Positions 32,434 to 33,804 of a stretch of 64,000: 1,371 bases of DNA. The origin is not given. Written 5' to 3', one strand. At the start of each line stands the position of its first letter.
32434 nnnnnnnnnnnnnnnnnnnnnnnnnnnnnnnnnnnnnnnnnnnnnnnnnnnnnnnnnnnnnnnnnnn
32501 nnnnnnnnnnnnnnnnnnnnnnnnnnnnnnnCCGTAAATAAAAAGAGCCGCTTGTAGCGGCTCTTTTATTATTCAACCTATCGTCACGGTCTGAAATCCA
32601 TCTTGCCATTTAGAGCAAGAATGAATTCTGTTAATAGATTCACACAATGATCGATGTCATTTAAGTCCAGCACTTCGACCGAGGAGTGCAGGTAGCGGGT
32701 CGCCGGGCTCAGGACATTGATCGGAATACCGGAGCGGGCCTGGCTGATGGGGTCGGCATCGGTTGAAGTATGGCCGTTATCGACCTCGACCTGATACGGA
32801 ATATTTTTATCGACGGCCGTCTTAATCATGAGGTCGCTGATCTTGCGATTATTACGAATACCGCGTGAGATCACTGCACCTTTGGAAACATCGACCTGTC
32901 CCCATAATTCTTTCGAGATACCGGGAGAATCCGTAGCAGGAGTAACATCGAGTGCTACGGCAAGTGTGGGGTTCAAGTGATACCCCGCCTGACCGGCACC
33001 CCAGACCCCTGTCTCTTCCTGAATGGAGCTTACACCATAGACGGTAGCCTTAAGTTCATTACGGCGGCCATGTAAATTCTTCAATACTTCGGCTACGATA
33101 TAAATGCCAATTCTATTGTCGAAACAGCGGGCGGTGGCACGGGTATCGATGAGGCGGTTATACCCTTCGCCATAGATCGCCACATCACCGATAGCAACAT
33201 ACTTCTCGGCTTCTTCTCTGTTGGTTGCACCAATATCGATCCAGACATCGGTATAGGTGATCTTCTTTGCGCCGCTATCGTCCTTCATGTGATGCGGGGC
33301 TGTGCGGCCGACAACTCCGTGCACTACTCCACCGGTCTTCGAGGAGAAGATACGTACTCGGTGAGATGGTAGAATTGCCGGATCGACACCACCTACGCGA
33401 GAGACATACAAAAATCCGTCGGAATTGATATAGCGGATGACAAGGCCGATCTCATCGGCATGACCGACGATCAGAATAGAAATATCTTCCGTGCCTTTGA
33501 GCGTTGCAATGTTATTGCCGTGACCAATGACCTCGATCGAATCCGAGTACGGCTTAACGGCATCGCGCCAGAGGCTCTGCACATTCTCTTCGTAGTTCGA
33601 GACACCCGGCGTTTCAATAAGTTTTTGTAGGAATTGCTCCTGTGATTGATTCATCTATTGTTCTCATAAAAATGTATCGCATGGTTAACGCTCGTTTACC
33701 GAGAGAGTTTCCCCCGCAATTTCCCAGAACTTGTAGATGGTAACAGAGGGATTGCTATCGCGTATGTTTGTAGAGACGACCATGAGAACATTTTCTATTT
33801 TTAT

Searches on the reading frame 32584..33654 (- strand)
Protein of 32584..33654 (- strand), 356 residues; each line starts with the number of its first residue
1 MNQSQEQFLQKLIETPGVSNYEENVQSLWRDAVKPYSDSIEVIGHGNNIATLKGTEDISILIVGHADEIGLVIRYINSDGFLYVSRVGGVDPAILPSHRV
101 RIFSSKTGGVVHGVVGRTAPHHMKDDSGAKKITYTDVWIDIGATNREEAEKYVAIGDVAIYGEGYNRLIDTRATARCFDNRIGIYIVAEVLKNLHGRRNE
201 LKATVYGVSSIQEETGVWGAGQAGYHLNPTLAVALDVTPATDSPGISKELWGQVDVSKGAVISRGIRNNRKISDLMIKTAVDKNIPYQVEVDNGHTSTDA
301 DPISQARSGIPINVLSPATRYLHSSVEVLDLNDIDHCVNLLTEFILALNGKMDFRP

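Call 40: search_protein_families(library=pfam, proteins=[window:32584-33654:-], max_evalue=0.001)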
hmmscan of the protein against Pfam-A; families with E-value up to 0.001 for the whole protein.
window:32584-33654:- (356 aa): 1 family
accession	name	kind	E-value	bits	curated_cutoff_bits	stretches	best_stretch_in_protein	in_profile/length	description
PF05343.19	Peptidase_M42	-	6.6e-76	255.6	23.2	1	46-340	1-292/292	M42 glutamyl aminopeptidase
